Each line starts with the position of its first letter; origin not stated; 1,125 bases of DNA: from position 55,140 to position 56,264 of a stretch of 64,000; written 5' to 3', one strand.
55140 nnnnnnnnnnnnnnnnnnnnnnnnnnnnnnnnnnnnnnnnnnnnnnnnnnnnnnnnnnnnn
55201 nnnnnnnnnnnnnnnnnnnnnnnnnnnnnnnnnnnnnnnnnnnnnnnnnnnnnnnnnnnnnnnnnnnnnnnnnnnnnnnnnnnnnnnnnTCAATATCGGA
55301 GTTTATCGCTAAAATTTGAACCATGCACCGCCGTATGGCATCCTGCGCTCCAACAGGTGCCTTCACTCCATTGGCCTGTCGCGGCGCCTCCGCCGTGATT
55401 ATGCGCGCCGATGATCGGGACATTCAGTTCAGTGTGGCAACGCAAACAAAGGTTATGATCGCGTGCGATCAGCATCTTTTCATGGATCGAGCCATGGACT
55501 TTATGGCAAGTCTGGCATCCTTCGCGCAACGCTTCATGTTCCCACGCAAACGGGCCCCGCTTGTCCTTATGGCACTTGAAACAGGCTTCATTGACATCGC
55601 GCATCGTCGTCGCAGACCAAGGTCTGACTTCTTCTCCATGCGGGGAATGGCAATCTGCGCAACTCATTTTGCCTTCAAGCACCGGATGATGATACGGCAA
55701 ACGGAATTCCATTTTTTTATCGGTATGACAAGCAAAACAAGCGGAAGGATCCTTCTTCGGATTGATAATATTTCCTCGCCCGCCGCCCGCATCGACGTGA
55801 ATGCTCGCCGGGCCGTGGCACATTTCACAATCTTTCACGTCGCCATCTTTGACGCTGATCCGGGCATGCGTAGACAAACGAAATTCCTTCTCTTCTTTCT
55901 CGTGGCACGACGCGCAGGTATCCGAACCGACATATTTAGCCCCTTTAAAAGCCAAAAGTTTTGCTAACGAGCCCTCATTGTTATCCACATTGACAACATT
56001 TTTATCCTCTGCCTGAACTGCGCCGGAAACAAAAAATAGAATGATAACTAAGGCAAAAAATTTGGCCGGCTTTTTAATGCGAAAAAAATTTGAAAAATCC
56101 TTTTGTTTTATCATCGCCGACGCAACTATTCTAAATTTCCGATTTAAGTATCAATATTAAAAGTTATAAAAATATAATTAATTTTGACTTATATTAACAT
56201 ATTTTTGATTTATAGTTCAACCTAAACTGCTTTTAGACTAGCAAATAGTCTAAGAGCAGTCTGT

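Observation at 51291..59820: Compact porin-cytochrome module (MtoA-like / porin / MtoD-like / ImcH-CymA-like) diverging from ccsBA: candidate extracellular electron transfer conduit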

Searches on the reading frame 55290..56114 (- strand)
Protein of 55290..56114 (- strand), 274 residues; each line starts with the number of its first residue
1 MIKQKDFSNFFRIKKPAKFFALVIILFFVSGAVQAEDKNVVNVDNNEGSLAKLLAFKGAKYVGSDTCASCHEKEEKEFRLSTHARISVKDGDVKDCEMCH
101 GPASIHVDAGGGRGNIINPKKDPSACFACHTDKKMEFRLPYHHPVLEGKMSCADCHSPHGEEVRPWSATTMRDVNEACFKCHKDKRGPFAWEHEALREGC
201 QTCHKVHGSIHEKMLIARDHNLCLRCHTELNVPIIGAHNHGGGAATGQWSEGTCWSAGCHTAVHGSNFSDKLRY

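Call 3: search_protein_families(library=pfam, proteins=[window:55290-56114:-], max_evalue=0.01)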
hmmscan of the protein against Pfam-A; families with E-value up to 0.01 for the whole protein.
window:55290-56114:- (274 aa): 5 families
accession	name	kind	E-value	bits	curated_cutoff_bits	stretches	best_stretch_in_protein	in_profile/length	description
PF09699.15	Paired_CXXCH_1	-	1.2e-22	79.7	20.6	2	193-230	1-39/41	Doubled CXXCH motif (Paired_CXXCH_1)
PF14522.11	Cytochrome_C7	-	5.6e-10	39.3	24.8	2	147-205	10-67/67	Cytochrome c7 and related cytochrome c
PF22678.1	Cytochrom_c_NrfB-like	-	9.5e-08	32.9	27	1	67-162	1-71/89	Cytochrome c-type protein NrfB-like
PF22113.1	Mtrc-MtrF_II-IV_dom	-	4.3e-06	26.8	30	1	62-105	4-40/176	Outer membrane cytochrome MtrC/MtrF-like, domains II/IV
PF14537.11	Cytochrom_c3_2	-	3.7e-05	24.6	25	0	66-135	8-69/79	Cytochrome c3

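Call 4: search_protein_families(library=ncbifam, proteins=[window:55290-56114:-], max_evalue=0.01)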
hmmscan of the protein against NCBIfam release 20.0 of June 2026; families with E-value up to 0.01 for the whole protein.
window:55290-56114:- (274 aa): 8 families
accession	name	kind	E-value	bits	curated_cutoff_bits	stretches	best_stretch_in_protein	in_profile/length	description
NF041028.1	decahem_GSU2203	exception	1.2e-48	165.9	325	2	120-269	145-304/317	GSU2203 family decaheme c-type cytochrome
TIGR03508.1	decahem_SO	subfamily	1.4e-47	162.3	192.2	2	119-269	113-257/258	DmsE family decaheme c-type cytochrome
TIGR01905.1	paired_CXXCH_1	subfamily_domain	7.7e-14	51.3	25.2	2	193-230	1-39/41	doubled CXXCH domain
TIGR03153.1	cytochr_NrfH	equivalog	2.4e-09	37.4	134.2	1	120-168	25-70/138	cytochrome c nitrite reductase small subunit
NF008659.0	PRK11659.1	equivalog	2.8e-09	36.9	184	1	65-162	47-148/188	cytochrome c nitrite reductase pentaheme subunit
TIGR03146.1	cyt_nit_nrfB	equivalog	1.9e-08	34.7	166.6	1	164-230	73-144/145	cytochrome c nitrite reductase pentaheme subunit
NF041198.1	UshA_like_PCGU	equivalog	9.7e-08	31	275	2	95-134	474-512/519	UshA-like (seleno)protein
NF045722.1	c3_cytochr_TmcA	equivalog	0.0015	18.4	114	1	176-231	58-114/125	acidic tetraheme cytochrome c3 TmcA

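Call 8: search_solved_structures(query=window:55290-56114:-, max_evalue=0.01, show_alignments=2)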
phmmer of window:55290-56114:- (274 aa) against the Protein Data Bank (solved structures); distinct sequences matched with E-value up to 0.01: 4.
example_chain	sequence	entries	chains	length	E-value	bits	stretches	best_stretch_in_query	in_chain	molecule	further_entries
6r2q_A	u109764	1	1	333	3.2e-35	125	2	117-268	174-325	Cystathionine beta-synthase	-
3pmq_A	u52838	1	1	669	5.7e-05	25.8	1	30-158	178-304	Decaheme cytochrome c MtrF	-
2ozy_A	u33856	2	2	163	0.00026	23.6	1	66-186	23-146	Cytochrome c-type protein nrfB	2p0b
28pb_A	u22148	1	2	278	0.00062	22.3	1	64-185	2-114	Cytochrome c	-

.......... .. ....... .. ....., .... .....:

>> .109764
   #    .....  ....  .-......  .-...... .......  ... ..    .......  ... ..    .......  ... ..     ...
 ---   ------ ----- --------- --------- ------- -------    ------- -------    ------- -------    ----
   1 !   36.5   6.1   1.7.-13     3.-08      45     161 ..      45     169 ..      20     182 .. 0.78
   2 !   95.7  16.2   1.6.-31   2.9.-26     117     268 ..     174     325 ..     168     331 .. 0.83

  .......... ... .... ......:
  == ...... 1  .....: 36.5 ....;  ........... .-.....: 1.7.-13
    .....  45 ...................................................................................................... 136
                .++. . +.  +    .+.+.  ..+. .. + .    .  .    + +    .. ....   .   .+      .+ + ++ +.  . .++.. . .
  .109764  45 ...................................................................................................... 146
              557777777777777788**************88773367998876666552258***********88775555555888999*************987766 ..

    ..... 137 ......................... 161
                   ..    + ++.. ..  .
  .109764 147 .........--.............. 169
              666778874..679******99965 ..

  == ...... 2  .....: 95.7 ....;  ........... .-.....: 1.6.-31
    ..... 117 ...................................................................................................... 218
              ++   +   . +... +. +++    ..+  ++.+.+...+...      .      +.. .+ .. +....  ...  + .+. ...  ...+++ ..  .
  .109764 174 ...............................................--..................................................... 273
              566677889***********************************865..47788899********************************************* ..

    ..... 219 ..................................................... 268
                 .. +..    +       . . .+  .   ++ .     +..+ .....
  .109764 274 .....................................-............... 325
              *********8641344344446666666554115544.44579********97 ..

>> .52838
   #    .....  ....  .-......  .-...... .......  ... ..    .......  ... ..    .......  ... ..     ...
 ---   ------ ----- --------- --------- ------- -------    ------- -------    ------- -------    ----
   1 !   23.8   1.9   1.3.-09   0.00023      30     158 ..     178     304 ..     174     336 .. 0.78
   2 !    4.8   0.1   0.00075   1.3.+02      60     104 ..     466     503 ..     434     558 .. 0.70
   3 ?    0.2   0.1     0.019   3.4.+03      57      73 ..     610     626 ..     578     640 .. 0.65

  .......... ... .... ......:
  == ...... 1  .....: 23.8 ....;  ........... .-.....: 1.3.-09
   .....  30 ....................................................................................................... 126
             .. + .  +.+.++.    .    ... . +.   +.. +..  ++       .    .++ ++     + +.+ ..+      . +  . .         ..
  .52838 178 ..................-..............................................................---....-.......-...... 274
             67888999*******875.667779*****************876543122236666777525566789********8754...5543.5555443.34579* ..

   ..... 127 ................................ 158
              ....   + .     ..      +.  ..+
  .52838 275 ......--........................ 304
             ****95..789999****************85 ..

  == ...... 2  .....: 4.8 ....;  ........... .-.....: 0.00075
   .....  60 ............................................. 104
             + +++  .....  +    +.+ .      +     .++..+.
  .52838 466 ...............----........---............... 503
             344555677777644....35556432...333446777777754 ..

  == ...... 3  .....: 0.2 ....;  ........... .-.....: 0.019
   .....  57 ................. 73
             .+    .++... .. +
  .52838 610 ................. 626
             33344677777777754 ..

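Call 54: find_homologous_proteins(query=window:55290-56114:-)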
Query window:55290-56114:- (274 aa): 2248 proteins with E <= 0.001 among 3390 candidates; the best 120 are listed.
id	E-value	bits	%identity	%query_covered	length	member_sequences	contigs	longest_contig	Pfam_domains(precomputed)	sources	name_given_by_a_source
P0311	3.4e-128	445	73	92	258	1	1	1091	PF09699.16,PF14537.12,PF22678.2,PF14522.12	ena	-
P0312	3.5e-125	435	69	96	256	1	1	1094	PF09699.16,PF14537.12,PF22678.2,PF14522.12,PF22113.2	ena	-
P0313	6.1e-123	428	72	93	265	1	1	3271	PF09699.16,PF22678.2,PF14522.12,PF22113.2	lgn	-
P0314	3.2e-122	425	69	97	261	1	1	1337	PF09699.16,PF14537.12,PF22678.2,PF14522.12,PF22113.2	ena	-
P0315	2.8e-121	422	78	81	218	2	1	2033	PF09699.16,PF14537.12,PF22678.2,PF14522.12,PF22113.2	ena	-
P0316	7.4e-121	421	70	93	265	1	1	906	PF09699.16,PF22678.2,PF14522.12,PF22113.2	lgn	-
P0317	1.1e-120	420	68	94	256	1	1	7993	PF09699.16,PF14537.12,PF22678.2,PF14522.12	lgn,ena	-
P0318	4.2e-120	418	67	96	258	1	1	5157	PF09699.16,PF14537.12,PF22678.2,PF14522.12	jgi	jgi:predicted CXXCH cytochrome family protein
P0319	4.9e-120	418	67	95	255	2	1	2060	PF09699.16,PF22678.2,PF14522.12,PF22113.2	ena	-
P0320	1.8e-118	413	69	93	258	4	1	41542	PF09699.16,PF14537.12,PF22678.2,PF14522.12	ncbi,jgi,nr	ncbi:MAG TPA: cytochrome c3 family protein [Candidatus Eisenbacteria bacterium]|jgi:predicted CXXCH 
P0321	1.4e-117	410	67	94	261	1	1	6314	PF09699.16,PF14537.12,PF22678.2,PF14522.12,PF22113.2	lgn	-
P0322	3.5e-117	409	66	96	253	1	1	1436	PF09699.16,PF14537.12,PF22678.2,PF14522.12,PF22113.2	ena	-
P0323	2.6e-116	406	68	94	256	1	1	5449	PF09699.16,PF14537.12,PF22678.2,PF14522.12,PF22113.2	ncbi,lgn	-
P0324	7.6e-115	401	67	94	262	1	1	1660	PF09699.16,PF14537.12,PF22678.2,PF14522.12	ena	-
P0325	9.2e-115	401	65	93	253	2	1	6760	PF09699.16,PF14537.12,PF22678.2,PF14522.12,PF22113.2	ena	-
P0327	2.9e-114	399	64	96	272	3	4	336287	PF09699.16,PF14537.12,PF22678.2,PF14522.12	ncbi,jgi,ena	-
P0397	3.1e-104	366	61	93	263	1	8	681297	PF09699.16,PF14537.12,PF22678.2,PF14522.12,PF22113.2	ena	-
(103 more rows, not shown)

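Call 81: predict_structure(alignment_id=A4)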
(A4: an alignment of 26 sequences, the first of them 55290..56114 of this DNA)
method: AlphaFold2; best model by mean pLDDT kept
length: 274 residues; sequences in the alignment: 26
mean_pLDDT: 49.9   pTM: 0.31
mean pLDDT of the five models: 49.9, 44.5, 42.8, 42.2, 39.3
residues with pLDDT >= 90: 0; 70-90: 17; 50-70: 102; < 50: 155
segments of 3 or more residues with pLDDT < 50: 1-3, 36-48, 88-90, 110-113, 118-129, 131-146, 148-170, 199-274
pLDDT, mean of each block of 10 residues (from residue 1): 55 70 82 52 45 57 64 67 51 54 56 50 44 42 45 41 40 53 55 54 43 40 44 37 39 38 36 35
secondary structure, 60 per line:
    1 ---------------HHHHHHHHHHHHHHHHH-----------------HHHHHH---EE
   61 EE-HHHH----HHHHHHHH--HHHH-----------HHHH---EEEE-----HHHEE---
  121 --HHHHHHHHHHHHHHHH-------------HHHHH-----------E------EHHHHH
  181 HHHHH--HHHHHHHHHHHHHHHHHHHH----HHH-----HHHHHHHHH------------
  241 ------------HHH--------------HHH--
elements in order: H16-32 H50-55 E59-62 H64-67 H72-79 H82-85 H97-100 E104-107 H123-138 H152-156 H176-185 H188-207 H220-228

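Call 88: find_encoding_contigs(protein=P0397, flank=9000, max_places=1)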
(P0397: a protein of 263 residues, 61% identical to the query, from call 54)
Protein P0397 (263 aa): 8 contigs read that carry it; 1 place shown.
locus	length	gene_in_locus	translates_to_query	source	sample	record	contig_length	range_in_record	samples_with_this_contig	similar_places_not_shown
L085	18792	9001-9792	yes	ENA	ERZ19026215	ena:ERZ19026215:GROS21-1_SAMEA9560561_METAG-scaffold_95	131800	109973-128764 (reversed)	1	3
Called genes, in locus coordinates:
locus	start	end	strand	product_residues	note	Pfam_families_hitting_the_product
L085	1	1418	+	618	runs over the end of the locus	PF01578:Cytochrom_C_asm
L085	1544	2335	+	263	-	PF04055:Radical_SAM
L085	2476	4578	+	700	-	PF03477:ATP-cone, PF13597:NRDD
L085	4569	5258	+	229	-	PF13353:Fer4_12, PF04055:Radical_SAM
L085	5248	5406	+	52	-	-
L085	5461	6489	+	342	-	PF00989:PAS, PF08448:PAS_4, PF13426:PAS_9, PF08447:PAS_3, PF07730:HisKA_3, PF02518:HATPase_c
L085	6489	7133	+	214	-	PF00072:Response_reg, PF00196:GerE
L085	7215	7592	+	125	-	PF00072:Response_reg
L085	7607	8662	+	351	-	PF05201:GlutR_N, PF01488:Shikimate_DH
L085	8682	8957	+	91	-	-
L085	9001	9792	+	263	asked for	PF22113:Mtrc-MtrF_II-IV_dom (faint), PF22678:Cytochrom_c_NrfB-like (faint), PF14537:Cytochrom_c3_2 (faint), PF14522:Cytochrome_C7 (weak), PF09699:Paired_CXXCH_1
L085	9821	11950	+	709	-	-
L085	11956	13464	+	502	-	PF03264:Cytochrom_NNT, PF14522:Cytochrome_C7 (faint), PF14537:Cytochrom_c3_2 (faint)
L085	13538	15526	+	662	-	PF14522:Cytochrome_C7 (faint), PF14537:Cytochrom_c3_2 (faint), PF09699:Paired_CXXCH_1 (faint), PF01292:Ni_hydr_CYTB (faint)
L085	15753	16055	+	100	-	-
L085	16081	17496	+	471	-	-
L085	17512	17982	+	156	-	-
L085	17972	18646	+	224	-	PF00355:Rieske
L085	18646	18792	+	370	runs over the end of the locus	PF00033:Cytochrome_B, PF14358:DUF4405 (weak), PF13631:Cytochrom_B_N_2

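Call 89: find_encoding_contigs(protein=P0327, flank=9000, max_places=1)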
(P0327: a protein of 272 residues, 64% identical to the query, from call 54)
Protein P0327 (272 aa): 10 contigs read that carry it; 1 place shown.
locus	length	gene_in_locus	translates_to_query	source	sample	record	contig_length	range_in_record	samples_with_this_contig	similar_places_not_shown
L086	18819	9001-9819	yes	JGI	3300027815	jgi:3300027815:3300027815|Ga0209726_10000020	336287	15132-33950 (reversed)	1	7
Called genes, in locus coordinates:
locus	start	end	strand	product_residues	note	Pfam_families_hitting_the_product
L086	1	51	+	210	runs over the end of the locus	PF00730:HhH-GPD, PF00633:HHH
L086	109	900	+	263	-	PF00588:SpoU_methylase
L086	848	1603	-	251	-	PF01435:Peptidase_M48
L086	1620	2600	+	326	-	PF08331:QueG_DUF1730, PF13484:Fer4_16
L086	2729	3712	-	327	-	PF00365:PFK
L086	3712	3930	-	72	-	-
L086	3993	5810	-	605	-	PF17297:PEPCK_N, PF00821:PEPCK_GTP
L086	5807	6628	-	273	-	PF03618:Kinase-PPPase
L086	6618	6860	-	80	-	-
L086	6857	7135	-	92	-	-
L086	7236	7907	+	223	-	PF00027:cNMP_binding, PF13545:HTH_Crp_2, PF00325:Crp (weak)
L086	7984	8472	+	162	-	PF01814:Hemerythrin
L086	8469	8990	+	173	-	PF27139:Aq_1264_TM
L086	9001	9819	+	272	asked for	PF14522:Cytochrome_C7 (faint), PF14537:Cytochrom_c3_2 (faint), PF22678:Cytochrom_c_NrfB-like (faint), PF09699:Paired_CXXCH_1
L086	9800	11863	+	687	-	-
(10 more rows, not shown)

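Call 90: search_protein_families(library=pfam, proteins=[L085:8682-8957:+, L085:13538-15526:+], max_evalue=0.0001)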
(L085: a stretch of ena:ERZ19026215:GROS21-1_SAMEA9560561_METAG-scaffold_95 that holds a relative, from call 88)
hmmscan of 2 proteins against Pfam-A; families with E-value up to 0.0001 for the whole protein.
L085:8682-8957:+ (91 aa): 0 families

L085:13538-15526:+ (662 aa): 5 families
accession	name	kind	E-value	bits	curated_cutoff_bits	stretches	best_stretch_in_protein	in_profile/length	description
PF14522.11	Cytochrome_C7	-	3.1e-14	53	24.8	0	174-240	12-66/67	Cytochrome c7 and related cytochrome c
PF14537.11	Cytochrom_c3_2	-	1.1e-12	48.6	25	1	51-138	6-79/79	Cytochrome c3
PF09699.15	Paired_CXXCH_1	-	7.8e-11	41.9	20.6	0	236-267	9-38/41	Doubled CXXCH motif (Paired_CXXCH_1)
PF01292.26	Ni_hydr_CYTB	-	6.5e-08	33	30.1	1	359-466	54-161/179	Prokaryotic cytochrome b561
PF02085.21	Cytochrom_CIII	-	9.9e-05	23.1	22.9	0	37-137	16-101/101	Class III cytochrome C family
